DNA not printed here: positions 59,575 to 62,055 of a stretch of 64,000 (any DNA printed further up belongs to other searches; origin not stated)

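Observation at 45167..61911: Eight-gene, translationally coupled surface operon built from two paralogous modules, with no recognisable enzyme or assembly ATPase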

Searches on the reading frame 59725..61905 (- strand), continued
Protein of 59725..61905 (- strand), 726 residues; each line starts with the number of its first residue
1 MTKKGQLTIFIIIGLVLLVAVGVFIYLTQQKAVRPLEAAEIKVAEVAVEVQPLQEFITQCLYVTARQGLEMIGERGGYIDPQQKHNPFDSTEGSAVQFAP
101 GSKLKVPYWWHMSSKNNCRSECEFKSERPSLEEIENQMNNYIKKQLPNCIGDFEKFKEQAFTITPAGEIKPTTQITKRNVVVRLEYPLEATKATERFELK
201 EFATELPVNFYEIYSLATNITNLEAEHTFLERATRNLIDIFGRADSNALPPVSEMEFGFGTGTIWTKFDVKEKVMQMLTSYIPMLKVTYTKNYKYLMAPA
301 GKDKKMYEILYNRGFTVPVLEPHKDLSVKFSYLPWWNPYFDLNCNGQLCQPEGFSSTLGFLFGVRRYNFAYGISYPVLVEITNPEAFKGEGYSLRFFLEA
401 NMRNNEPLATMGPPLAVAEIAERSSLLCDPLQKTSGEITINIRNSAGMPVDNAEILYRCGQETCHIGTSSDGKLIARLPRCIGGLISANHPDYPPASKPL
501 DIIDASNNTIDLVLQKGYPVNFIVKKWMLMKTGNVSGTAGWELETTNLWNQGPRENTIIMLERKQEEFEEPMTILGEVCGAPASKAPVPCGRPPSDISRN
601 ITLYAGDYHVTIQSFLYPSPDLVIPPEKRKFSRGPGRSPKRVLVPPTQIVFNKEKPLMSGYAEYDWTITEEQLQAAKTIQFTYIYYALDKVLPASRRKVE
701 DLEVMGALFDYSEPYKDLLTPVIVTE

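Call 76: fold_search(model_id=the predicted structure, library=viral)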
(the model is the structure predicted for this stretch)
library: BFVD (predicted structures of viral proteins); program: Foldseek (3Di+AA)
matches with E <= 10: 554; with E <= 0.001: 24
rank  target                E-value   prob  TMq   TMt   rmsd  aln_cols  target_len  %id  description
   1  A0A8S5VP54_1          1.1e-07  1.00  0.10  0.06  37.6       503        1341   10  (no name in the UniProt tables at hand)
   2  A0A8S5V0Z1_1          4.3e-07  1.00  0.15  0.13  22.2       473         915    9  Putative membrane protein [Siphoviridae sp. ct3r22]
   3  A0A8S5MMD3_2          1.5e-06  1.00  0.15  0.11  35.0       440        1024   11  Baseplate J like protein [Siphoviridae sp. ctxc31]
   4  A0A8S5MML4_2          2.0e-06  1.00  0.11  0.10  32.2       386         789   13  Cell wall surface anchor family domain protein [Siphoviridae sp. ctxc31]
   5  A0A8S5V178            2.4e-06  0.98  0.10  0.06  45.8       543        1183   10  Baseplate J like protein [Siphoviridae sp. ct3r22]
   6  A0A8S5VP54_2          4.2e-06  1.00  0.15  0.09  27.9       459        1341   12  (no name in the UniProt tables at hand)
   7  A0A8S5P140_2          4.2e-06  0.89  0.09  0.06  33.9       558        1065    9  Spore coat protein H kinase fold, TRANSFERASE [Myoviridae sp. ctrCp2]
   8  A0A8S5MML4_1          4.4e-06  0.96  0.11  0.10  36.8       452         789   13  Cell wall surface anchor family domain protein [Siphoviridae sp. ctxc31]
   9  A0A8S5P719            7.6e-06  0.99  0.12  0.09  34.8       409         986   12  Baseplate wedge protein (Fragment) [Herelleviridae sp. cttEB8]
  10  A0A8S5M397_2          1.0e-05  0.99  0.11  0.09  24.8       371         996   10  FdeC-like protein [Siphoviridae sp. ctqpo8]
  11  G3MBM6                1.1e-05  0.99  0.12  0.21  29.1       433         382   10  Gp160 [Bacillus phage G]
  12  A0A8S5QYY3            1.2e-05  1.00  0.13  0.12  17.8       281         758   10  Tail collar fiber protein [Myoviridae sp. ctLtm40]
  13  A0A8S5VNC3            2.1e-05  0.96  0.10  0.09  31.3       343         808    9  (no name in the UniProt tables at hand)
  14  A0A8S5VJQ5            2.3e-05  1.00  0.12  0.15  18.2       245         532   15  (no name in the UniProt tables at hand)
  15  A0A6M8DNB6            3.4e-05  1.00  0.10  0.34  22.2       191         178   13  (no name in the UniProt tables at hand)
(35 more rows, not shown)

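Call 79: search_protein_representatives(alignment_id=A2)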
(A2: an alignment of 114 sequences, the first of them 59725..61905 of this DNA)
Query: 114 sequences, 717 profile positions. Proteins with E-value up to 0.001 (for the whole library): 8500; up to 1e-10: 5584; up to 1e-30: 1521. The best 150 are listed.
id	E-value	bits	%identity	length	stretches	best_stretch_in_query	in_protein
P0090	0.0e+00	1016.4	-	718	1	2-717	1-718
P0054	6.8e-297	1002.9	-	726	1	4-716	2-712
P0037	1.3e-292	988.7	-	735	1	3-716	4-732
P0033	5.4e-289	976.8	-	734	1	1-716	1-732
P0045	3.8e-277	937.6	-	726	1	2-716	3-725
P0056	1.5e-276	935.7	-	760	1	2-717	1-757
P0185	5.1e-259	877.8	-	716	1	1-716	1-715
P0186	2.6e-254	862.2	-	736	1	2-716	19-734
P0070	2.6e-252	855.6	-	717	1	3-716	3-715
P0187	1.4e-247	839.9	-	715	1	2-716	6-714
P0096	2.4e-245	832.5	-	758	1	1-716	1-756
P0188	3.5e-243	825.4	-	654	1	1-653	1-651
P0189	3.2e-239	812.3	-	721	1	1-716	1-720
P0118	5.2e-239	811.6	-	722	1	2-716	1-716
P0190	2.8e-238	809.2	-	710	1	2-716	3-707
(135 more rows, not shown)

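Call 80: search_protein_families(library=phrogs, proteins=[window:59725-61905:-], max_evalue=0.01)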
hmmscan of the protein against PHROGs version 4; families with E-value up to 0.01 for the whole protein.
window:59725-61905:- (726 aa): 0 families

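Call 83: find_encoding_contigs(protein=P0001, flank=10000, max_places=2)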
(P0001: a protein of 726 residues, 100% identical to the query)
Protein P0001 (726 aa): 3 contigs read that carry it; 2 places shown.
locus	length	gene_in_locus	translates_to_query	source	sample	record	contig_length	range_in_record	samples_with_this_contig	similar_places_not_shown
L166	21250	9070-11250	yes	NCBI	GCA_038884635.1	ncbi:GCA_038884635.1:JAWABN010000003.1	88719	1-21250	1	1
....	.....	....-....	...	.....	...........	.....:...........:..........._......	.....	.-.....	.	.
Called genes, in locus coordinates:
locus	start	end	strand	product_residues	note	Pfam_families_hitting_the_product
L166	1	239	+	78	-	?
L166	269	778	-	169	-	-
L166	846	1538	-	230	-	PF00106:adh_short, PF01370:Epimerase, PF08659:KR, PF23441:SDR (weak), PF13561:adh_short_C2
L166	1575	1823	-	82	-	-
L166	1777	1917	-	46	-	-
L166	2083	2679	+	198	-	-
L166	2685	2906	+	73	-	-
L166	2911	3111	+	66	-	PF11127:YgaP-like_TM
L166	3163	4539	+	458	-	-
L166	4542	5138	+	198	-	-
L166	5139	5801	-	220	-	PF00121:TIM, PF00218:IGPS (weak), PF05690:ThiG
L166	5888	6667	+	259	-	PF02535:Zip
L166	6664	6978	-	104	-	PF00085:Thioredoxin, PF14595:Thioredoxin_9 (weak), PF08534:Redoxin (weak), PF13098:Thioredoxin_2, PF13899:Thioredoxin_7 (weak), PF13905:Thioredoxin_8 (faint), PF04756:OST3_OST6 (weak)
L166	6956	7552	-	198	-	PF01936:NYN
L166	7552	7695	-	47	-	PF08792:A2L_zn_ribbon (weak)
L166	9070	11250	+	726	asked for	-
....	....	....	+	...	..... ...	-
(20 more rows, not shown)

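Call 108: find_related_loci(query=A1, collection=viral_contigs, flank=8000)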
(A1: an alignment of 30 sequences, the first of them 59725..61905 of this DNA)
Query A1 (726 aa) in viral_contigs; peptide patterns used: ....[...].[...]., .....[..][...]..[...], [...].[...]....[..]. (x = any residue, [..] = any of these).
71 stretches matched a pattern, but none encodes a relative of the query by tblastn (E <= 1e-3).
